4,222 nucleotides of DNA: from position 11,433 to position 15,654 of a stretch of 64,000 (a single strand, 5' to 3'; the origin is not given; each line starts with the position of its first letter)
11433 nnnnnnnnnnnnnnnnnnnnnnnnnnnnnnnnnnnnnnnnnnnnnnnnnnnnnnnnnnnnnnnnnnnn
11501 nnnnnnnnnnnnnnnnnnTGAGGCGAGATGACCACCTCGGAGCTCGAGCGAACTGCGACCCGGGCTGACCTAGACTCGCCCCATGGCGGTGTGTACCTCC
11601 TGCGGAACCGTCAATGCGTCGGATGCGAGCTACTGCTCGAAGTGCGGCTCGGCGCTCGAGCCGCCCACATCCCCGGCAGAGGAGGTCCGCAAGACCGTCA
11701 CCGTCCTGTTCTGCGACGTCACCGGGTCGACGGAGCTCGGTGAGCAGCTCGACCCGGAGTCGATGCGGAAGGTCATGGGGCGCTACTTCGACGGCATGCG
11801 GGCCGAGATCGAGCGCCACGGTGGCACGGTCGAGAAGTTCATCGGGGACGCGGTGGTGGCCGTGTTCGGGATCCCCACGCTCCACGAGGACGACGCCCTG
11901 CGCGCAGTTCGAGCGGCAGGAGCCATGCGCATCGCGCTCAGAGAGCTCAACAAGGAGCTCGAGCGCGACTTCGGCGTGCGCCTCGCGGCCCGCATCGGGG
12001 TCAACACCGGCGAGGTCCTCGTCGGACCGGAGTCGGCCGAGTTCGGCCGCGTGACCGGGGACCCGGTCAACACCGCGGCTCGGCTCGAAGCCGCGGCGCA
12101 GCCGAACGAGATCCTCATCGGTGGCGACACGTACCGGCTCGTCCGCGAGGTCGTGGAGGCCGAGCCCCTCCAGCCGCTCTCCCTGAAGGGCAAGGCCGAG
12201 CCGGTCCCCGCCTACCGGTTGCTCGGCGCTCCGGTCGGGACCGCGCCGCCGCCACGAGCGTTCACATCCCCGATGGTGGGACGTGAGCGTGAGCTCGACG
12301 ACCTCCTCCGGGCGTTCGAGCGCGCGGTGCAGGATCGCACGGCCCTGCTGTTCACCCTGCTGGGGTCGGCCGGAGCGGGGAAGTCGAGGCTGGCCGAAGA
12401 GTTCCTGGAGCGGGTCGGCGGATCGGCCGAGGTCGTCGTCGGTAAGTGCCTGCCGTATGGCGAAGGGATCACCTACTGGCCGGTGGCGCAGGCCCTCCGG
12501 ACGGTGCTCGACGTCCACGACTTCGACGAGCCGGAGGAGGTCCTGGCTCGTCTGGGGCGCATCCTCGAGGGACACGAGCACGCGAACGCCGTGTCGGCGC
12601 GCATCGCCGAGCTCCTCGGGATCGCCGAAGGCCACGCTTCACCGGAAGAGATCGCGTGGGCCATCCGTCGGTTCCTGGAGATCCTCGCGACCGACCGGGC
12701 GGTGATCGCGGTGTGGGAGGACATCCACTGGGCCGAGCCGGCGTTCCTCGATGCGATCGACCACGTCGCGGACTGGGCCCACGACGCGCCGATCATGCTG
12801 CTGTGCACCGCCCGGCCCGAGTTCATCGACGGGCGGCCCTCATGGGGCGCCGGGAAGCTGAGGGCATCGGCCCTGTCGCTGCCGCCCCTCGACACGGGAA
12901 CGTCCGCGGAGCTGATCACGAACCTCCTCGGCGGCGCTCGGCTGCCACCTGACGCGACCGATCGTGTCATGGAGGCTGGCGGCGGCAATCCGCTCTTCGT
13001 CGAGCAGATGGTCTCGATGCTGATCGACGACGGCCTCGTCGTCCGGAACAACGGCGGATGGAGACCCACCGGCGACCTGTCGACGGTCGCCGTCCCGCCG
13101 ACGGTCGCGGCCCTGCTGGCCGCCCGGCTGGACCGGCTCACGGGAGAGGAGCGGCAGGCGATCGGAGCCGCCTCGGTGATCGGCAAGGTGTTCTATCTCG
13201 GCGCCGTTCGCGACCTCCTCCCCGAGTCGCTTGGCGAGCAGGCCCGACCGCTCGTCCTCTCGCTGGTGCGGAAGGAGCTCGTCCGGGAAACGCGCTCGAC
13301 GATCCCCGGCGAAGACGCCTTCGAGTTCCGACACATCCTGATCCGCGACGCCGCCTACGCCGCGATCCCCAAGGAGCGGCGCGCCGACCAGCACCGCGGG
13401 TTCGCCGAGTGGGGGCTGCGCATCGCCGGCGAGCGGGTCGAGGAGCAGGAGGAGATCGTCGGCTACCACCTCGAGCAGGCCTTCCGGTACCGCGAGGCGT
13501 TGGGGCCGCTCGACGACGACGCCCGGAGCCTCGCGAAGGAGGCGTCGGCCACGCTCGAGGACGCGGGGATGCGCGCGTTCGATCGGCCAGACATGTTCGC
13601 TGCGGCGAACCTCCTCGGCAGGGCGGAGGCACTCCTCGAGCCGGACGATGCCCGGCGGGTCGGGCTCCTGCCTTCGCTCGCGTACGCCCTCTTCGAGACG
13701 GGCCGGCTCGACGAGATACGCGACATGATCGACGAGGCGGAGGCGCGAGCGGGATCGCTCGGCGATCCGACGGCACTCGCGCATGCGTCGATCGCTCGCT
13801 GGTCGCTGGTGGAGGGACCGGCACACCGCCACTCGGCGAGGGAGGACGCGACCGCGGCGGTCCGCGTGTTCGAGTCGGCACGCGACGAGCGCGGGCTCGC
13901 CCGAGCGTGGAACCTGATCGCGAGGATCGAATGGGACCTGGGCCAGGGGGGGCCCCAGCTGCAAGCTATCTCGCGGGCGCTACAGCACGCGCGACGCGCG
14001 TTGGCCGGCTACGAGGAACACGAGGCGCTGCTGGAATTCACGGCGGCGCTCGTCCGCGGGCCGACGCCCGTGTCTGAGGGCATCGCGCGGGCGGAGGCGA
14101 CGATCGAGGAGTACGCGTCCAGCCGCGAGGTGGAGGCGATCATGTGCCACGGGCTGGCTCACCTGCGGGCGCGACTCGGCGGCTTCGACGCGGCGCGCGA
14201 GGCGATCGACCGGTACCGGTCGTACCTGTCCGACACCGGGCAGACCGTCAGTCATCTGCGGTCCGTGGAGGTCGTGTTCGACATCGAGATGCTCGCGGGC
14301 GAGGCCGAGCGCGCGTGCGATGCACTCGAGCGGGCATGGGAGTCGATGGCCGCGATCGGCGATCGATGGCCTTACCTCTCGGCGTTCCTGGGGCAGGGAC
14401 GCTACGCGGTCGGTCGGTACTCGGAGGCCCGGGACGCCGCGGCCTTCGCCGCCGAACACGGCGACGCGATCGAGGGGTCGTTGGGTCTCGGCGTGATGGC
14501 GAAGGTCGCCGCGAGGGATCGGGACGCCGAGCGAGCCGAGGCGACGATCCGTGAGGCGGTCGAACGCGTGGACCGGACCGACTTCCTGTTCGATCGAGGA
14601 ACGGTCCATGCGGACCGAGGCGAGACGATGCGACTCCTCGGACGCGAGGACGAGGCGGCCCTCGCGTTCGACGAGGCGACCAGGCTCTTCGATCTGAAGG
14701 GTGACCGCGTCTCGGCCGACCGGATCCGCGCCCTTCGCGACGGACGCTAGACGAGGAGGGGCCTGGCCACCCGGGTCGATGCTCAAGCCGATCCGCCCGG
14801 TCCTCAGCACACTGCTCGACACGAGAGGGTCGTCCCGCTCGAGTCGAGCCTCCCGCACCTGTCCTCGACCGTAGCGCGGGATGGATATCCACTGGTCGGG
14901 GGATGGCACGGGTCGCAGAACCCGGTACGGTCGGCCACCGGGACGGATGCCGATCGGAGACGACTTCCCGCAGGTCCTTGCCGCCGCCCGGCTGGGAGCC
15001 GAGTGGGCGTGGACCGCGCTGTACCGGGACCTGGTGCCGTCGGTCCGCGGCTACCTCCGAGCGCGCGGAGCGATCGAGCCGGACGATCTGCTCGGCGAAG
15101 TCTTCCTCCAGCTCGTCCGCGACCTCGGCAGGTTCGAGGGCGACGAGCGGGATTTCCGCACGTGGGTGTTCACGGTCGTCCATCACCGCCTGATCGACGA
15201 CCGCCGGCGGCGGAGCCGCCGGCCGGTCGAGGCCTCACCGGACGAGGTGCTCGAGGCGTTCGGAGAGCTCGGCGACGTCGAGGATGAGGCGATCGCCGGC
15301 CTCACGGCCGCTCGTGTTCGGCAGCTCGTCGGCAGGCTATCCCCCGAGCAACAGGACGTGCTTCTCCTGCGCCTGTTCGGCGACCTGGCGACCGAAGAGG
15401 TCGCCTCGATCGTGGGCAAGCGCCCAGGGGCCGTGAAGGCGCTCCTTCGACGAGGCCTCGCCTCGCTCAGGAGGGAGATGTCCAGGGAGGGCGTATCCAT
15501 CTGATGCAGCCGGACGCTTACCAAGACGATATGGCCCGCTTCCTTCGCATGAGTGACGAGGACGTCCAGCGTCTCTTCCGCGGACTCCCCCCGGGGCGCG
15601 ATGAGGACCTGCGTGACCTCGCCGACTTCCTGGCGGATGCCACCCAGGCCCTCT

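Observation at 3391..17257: Two diverging copies of a ~520-bp DinB-family gene segment 13 kb apart, each inactivated differently. Copy 2 abuts a truncated arsC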

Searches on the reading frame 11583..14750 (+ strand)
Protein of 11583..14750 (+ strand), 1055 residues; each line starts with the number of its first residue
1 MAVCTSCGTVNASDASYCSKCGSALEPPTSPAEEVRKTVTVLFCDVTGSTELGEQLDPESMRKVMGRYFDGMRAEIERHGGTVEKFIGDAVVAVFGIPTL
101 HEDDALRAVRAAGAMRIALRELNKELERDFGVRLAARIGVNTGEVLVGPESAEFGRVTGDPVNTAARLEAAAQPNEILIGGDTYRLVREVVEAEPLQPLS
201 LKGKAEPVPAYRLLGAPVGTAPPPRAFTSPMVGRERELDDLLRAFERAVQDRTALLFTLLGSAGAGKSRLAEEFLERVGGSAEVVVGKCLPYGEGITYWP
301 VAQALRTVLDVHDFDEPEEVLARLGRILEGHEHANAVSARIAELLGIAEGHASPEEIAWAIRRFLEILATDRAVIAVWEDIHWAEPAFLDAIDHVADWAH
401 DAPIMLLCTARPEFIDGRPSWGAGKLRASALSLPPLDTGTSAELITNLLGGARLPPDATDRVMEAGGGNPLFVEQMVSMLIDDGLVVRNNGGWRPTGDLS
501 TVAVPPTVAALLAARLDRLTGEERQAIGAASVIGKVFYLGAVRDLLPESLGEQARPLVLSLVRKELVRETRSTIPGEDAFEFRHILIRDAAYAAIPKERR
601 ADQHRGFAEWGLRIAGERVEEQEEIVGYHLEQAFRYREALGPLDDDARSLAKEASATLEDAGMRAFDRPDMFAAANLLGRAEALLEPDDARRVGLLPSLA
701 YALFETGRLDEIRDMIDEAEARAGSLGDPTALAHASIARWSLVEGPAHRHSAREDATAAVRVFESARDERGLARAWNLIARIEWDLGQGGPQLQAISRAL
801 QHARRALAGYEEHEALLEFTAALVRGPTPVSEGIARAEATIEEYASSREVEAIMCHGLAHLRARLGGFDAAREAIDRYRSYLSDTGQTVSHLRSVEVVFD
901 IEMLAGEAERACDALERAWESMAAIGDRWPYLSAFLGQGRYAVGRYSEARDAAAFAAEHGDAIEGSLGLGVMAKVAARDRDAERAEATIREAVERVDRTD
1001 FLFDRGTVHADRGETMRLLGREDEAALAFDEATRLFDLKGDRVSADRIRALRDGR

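Call 10: find_encoding_contigs(protein=window:11583-14750:+, flank=10000, max_places=6)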
Protein window:11583-14750:+ (1055 aa): no gene with exactly this product is on record in the collection.

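Call 27: search_protein_families(library=pfam, proteins=[window:11583-14750:+], max_evalue=0.001)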
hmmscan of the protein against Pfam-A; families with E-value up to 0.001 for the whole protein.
window:11583-14750:+ (1055 aa): 4 families
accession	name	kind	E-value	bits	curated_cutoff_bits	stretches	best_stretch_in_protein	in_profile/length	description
PF00211.25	Guanylate_cyc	-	2.6e-21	76.5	21.9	1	36-206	6-175/183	Adenylate and Guanylate cyclase catalytic domain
PF13191.12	AAA_16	-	1.4e-19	71.6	32.6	1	231-397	2-157/167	AAA ATPase domain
PF24463.1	DUF7577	-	4.7e-06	26.5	28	1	3-26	4-27/27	Domain of unknown function (DUF7577)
PF13240.11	Zn_Ribbon_1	-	1.4e-05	25.1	25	1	4-25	2-23/23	zinc-ribbon domain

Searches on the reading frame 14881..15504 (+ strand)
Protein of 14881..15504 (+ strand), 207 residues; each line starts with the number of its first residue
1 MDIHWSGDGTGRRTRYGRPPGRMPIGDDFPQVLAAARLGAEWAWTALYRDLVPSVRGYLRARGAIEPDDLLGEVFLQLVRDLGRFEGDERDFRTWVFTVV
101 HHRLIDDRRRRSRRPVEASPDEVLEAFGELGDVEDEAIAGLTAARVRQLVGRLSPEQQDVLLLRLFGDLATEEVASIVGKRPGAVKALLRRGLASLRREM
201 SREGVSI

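Call 11: search_protein_families(library=pfam, proteins=[window:14881-15504:+], max_evalue=0.01)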
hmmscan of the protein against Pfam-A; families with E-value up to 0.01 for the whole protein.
window:14881-15504:+ (207 aa): 5 families
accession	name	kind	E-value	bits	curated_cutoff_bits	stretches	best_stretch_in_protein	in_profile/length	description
PF04542.20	Sigma70_r2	-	1.1e-11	44.7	24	1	47-114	1-71/71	Sigma-70 region 2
PF08281.18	Sigma70_r4_2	-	1.3e-10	41.2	25.7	1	145-196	3-54/54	Sigma-70, region 4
PF04545.22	Sigma70_r4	-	2.4e-07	30.6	24.1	1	151-197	3-49/50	Sigma-70, region 4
PF07638.17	Sigma70_ECF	-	0.00042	20.7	21.1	1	43-186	22-169/185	ECF sigma factor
PF21173.2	DksA-like_N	-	0.006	17.1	27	1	114-138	34-58/65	DnaK suppressor protein-like, N-terminal domain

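Call 68: list_cluster_members(proteins=[window:14947-15501:+, window:15034-15501:+, window:15531-16400:+, window:15549-16400:+, window:15675-16400:+, window:15774-16400:+, window:2615-3352:-, window:2615-3331:-, window:2615-3259:-, window:15504-16400:+])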
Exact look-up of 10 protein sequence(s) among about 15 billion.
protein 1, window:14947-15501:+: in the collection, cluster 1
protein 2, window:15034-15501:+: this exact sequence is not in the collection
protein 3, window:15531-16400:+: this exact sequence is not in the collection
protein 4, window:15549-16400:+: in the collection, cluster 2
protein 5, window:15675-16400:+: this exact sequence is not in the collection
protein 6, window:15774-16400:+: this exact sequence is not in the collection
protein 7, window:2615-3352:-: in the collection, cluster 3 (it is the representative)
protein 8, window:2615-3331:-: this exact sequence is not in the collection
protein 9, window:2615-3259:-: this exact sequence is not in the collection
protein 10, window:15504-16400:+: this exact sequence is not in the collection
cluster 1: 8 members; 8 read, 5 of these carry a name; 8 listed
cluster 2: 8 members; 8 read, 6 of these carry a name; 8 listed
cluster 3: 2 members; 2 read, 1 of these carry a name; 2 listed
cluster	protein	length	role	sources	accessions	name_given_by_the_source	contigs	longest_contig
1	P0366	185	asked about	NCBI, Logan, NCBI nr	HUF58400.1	MAG TPA: sigma-70 family RNA polymerase sigma factor [Actinomycetota bacterium] | sigma-70 family RNA polymerase sigma factor [Actinomycetota bacterium]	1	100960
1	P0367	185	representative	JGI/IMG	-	RNA polymerase sigma factor (sigma-70 family)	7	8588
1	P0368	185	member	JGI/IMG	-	RNA polymerase sigma factor (sigma-70 family)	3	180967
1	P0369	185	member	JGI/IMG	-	RNA polymerase sigma-70 factor (ECF subfamily)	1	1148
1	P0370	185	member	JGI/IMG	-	RNA polymerase sigma factor (sigma-70 family)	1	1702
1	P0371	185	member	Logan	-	-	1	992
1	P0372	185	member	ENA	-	-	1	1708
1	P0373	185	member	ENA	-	-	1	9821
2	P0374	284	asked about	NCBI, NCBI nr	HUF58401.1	MAG TPA: hypothetical protein VMR89_02800 [Actinomycetota bacterium] | hypothetical protein [Actinomycetota bacterium]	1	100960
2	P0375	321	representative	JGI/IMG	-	hypothetical protein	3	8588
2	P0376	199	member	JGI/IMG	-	hypothetical protein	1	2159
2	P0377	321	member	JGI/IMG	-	hypothetical protein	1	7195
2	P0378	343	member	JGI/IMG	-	hypothetical protein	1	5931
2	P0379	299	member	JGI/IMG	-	hypothetical protein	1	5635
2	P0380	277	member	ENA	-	-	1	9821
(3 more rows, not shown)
